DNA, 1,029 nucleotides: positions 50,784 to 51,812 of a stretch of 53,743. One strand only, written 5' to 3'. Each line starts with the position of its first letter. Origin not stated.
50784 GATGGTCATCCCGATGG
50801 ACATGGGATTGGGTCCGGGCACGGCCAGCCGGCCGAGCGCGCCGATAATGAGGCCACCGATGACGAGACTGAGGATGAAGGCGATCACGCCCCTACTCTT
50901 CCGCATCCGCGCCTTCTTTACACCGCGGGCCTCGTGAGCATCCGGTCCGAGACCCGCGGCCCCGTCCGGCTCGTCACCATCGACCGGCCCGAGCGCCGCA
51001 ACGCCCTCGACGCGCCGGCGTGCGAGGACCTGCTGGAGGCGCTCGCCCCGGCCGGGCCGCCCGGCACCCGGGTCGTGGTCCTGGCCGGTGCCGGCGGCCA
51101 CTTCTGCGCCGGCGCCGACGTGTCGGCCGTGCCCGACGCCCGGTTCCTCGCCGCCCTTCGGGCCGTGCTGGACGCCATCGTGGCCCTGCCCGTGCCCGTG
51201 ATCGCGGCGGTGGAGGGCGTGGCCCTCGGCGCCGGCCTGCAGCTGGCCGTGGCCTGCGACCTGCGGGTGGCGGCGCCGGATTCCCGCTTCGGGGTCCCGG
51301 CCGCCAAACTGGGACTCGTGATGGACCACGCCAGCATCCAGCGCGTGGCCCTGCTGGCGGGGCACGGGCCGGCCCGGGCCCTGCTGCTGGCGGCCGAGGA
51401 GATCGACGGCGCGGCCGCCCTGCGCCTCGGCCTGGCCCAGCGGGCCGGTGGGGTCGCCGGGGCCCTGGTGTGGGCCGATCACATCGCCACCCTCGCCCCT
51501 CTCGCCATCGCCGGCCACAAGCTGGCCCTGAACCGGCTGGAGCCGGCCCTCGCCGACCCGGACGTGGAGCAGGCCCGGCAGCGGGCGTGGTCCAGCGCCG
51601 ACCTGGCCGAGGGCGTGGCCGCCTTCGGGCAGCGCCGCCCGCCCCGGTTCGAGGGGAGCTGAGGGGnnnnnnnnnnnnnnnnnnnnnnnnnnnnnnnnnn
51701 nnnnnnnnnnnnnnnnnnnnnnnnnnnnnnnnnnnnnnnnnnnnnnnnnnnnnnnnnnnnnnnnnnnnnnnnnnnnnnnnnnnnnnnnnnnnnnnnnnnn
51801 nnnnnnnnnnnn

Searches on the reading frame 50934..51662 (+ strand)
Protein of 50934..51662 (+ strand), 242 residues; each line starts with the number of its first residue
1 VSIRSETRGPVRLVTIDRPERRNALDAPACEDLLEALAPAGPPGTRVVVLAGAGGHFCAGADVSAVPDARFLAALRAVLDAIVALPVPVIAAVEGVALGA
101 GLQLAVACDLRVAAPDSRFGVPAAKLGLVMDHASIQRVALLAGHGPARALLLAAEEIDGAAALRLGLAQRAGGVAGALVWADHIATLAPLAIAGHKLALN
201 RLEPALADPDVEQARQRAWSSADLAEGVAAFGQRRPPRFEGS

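Call 80: search_protein_families(library=pfam, proteins=[window:50934-51662:+], max_evalue=0.001)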
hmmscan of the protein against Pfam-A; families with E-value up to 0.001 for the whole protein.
window:50934-51662:+ (242 aa): 2 families
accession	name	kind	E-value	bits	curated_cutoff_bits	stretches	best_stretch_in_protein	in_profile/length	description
PF00378.25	ECH_1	-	5.7e-35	121.3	27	1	10-241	5-250/251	Enoyl-CoA hydratase/isomerase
PF16113.10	ECH_2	-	1.5e-20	74.4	27.2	1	11-170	1-170/335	Enoyl-CoA hydratase/isomerase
